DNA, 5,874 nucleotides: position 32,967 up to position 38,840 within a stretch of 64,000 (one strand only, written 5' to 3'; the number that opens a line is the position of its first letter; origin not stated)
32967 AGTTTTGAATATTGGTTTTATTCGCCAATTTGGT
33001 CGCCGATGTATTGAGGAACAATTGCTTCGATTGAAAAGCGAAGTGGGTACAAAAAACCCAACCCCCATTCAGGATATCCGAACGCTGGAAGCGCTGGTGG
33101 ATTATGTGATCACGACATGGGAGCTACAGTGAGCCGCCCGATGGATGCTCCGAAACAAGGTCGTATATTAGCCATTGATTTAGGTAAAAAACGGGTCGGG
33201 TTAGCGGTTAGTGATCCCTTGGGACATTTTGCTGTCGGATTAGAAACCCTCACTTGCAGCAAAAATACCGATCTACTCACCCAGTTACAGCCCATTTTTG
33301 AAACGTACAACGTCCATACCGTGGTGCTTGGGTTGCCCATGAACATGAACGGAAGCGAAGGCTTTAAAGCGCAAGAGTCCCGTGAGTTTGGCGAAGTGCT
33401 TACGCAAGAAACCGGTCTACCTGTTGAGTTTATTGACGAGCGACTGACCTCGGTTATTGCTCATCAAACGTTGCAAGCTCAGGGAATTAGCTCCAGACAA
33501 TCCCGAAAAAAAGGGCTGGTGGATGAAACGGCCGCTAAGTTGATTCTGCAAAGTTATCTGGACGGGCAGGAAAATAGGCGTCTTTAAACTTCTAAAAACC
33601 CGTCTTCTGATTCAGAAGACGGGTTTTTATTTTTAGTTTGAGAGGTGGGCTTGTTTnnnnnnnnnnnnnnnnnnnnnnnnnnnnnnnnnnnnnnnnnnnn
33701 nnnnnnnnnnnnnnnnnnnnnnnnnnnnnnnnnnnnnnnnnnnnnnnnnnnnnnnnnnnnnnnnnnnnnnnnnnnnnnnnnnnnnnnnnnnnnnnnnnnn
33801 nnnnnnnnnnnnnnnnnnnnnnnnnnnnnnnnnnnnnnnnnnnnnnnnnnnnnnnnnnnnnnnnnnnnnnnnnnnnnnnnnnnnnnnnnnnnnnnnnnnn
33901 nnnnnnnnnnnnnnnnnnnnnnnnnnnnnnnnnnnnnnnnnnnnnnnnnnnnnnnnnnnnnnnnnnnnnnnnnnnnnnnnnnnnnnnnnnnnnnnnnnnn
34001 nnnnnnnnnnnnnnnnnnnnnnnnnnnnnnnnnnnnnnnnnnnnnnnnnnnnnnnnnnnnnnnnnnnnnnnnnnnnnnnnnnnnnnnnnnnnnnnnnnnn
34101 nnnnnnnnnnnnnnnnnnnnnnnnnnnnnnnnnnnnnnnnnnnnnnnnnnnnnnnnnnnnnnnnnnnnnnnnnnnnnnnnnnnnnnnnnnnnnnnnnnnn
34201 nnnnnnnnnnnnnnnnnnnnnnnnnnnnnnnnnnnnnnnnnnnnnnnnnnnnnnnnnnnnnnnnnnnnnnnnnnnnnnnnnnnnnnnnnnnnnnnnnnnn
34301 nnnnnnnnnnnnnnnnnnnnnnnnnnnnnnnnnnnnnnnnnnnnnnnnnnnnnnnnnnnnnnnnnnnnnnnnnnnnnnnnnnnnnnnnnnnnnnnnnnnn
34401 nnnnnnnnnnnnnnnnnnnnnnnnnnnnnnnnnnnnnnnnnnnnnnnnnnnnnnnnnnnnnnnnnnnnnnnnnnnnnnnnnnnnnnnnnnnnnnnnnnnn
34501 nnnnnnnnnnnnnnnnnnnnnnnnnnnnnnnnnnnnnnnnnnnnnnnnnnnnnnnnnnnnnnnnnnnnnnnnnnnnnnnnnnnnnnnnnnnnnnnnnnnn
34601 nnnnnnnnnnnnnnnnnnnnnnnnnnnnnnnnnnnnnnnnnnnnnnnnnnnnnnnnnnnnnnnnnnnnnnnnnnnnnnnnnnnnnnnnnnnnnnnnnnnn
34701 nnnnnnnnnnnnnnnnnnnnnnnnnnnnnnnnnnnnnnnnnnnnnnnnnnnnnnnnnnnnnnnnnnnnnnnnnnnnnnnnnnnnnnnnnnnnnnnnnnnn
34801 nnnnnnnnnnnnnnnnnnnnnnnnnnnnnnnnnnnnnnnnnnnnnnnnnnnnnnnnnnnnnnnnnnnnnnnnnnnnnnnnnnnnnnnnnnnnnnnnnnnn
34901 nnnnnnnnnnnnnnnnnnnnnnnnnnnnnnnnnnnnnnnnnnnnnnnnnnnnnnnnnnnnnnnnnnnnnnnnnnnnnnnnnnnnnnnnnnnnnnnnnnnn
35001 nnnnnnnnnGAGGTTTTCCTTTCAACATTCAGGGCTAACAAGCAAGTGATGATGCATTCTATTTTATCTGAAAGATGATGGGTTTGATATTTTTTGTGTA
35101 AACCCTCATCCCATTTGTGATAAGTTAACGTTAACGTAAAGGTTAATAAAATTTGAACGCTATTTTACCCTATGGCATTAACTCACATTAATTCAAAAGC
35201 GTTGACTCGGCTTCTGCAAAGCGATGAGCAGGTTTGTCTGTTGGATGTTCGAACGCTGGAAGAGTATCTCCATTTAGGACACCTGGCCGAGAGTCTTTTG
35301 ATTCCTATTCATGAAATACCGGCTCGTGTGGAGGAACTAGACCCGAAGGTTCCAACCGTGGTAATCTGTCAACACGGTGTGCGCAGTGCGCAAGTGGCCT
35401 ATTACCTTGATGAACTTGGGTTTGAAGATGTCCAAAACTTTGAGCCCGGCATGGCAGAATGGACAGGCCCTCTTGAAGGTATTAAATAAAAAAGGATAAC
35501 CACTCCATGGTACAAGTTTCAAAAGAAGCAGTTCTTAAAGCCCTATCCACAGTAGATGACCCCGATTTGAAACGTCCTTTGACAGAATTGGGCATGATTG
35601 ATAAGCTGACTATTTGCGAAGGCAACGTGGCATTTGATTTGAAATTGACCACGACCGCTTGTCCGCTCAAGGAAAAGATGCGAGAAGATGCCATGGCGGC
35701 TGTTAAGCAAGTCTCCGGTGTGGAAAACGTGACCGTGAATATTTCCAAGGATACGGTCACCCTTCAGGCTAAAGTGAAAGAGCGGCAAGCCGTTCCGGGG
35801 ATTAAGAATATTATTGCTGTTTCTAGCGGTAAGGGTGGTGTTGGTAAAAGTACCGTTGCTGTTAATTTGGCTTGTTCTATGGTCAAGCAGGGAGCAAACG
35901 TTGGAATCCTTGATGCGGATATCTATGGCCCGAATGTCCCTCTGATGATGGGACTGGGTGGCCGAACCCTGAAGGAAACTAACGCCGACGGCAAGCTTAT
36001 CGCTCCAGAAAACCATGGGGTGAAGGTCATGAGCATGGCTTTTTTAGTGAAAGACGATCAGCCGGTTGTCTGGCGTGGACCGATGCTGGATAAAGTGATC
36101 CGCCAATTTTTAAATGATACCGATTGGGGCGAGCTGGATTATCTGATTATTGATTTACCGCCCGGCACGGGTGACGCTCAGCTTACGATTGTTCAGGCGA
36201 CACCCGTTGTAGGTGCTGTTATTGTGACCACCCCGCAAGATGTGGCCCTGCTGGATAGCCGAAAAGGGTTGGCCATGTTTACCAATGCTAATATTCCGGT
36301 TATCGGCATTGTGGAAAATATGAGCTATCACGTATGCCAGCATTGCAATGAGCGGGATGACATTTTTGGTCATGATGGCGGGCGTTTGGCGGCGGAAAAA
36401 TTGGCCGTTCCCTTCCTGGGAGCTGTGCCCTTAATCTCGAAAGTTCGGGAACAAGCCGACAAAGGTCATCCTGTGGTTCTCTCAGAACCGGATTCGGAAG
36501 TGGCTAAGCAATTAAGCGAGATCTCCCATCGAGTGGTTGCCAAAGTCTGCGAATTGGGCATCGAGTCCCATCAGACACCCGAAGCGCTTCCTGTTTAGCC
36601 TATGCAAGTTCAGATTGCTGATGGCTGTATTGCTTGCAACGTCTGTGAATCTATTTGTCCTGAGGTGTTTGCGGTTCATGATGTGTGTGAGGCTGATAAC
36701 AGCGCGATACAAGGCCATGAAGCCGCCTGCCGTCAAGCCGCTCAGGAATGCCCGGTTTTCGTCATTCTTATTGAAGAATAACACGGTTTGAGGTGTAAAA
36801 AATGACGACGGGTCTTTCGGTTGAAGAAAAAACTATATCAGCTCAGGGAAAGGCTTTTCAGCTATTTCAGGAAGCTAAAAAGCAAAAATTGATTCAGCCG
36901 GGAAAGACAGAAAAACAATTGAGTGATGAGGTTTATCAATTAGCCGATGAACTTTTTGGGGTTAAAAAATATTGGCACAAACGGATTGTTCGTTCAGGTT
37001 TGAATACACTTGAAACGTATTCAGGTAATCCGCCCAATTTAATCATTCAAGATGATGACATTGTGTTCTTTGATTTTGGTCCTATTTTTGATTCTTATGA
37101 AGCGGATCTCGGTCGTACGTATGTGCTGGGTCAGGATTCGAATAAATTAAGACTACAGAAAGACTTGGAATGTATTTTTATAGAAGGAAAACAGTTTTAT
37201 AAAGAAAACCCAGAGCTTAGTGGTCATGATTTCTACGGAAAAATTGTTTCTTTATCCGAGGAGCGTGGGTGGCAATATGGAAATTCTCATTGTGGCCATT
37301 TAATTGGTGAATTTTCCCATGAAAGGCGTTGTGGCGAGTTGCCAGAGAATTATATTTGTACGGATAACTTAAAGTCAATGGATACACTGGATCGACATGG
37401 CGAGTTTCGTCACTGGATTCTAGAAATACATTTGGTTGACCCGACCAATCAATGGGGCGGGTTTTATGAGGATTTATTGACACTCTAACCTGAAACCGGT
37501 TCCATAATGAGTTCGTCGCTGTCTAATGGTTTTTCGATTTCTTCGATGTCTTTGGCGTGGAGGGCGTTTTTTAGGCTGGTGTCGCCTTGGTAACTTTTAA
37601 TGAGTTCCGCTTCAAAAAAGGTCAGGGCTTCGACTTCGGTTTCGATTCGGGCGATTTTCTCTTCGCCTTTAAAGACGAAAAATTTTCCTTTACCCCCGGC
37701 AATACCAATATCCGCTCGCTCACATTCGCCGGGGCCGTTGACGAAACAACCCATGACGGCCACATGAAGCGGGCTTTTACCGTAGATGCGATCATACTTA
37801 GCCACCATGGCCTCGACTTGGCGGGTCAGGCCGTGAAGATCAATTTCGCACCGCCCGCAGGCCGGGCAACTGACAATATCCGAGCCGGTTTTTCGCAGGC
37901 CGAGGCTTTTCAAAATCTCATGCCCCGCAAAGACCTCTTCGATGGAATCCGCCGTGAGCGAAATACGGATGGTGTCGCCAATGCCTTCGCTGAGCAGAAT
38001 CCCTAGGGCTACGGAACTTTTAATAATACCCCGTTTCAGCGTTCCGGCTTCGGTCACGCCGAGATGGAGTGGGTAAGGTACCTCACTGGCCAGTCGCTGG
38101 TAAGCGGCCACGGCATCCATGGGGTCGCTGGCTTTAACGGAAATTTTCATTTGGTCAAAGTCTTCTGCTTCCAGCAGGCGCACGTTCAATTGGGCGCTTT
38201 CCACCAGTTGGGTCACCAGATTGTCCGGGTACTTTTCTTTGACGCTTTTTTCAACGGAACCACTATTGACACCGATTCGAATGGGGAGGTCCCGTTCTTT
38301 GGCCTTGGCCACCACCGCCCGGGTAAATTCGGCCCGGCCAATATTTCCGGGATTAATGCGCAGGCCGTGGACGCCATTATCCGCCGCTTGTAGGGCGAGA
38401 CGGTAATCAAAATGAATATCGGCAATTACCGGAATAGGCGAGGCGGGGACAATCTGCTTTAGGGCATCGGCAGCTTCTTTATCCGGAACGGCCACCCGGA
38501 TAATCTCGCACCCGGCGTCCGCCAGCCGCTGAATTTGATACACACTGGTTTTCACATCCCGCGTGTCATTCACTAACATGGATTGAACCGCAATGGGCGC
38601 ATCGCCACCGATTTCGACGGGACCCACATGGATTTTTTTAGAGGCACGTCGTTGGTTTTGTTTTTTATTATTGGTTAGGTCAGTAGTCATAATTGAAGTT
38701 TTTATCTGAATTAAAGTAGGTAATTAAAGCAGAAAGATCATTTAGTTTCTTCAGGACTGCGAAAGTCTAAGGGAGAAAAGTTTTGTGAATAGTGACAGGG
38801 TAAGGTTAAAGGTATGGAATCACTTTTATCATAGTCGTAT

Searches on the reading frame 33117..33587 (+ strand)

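Call 42: search_protein_families(library=pfam, proteins=[window:33117-33587:+], max_evalue=0.0001)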
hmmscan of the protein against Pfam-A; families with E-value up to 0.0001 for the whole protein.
window:33117-33587:+ (156 aa): 1 family
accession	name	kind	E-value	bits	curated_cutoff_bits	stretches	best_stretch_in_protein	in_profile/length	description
PF03652.20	RuvX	-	1.6e-40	139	29.2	1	16-149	2-133/134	Holliday junction resolvase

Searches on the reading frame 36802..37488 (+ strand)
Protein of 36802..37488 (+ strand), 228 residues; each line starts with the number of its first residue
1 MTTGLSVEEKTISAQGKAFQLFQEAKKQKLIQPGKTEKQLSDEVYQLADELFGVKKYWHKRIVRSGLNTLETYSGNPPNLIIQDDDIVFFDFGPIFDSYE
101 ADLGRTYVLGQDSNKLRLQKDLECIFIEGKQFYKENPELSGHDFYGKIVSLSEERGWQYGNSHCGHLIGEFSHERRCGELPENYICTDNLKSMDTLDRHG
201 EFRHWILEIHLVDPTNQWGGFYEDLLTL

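Call 41: search_protein_families(library=pfam, proteins=[window:36802-37488:+], max_evalue=0.0001)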
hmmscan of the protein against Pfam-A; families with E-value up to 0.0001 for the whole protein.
window:36802-37488:+ (228 aa): 1 family
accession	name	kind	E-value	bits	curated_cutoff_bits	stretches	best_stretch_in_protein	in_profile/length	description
PF00557.29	Peptidase_M24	-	7.3e-19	68.8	23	1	17-178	9-166/208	Metallopeptidase family M24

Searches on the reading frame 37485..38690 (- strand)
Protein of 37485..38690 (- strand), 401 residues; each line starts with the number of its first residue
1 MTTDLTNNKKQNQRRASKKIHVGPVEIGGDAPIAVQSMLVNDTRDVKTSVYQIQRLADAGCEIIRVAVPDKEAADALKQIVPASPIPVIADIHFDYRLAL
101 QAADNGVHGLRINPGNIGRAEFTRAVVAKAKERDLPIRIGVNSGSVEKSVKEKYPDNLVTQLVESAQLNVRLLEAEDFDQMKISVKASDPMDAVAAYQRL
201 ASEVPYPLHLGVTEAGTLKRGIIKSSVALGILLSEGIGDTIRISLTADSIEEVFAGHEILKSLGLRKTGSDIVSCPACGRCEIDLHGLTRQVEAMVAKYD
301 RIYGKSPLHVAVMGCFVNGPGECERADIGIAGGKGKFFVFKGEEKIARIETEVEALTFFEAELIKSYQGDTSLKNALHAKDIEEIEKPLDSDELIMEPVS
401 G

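Call 41: search_protein_families(library=pfam, proteins=[window:37485-38690:-], max_evalue=0.0001)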
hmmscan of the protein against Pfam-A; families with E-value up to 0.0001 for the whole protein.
window:37485-38690:- (401 aa): 1 family
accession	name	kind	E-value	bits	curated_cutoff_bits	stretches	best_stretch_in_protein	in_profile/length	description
PF04551.19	GcpE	-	7.1e-137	456.4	32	1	18-352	2-331/343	GcpE protein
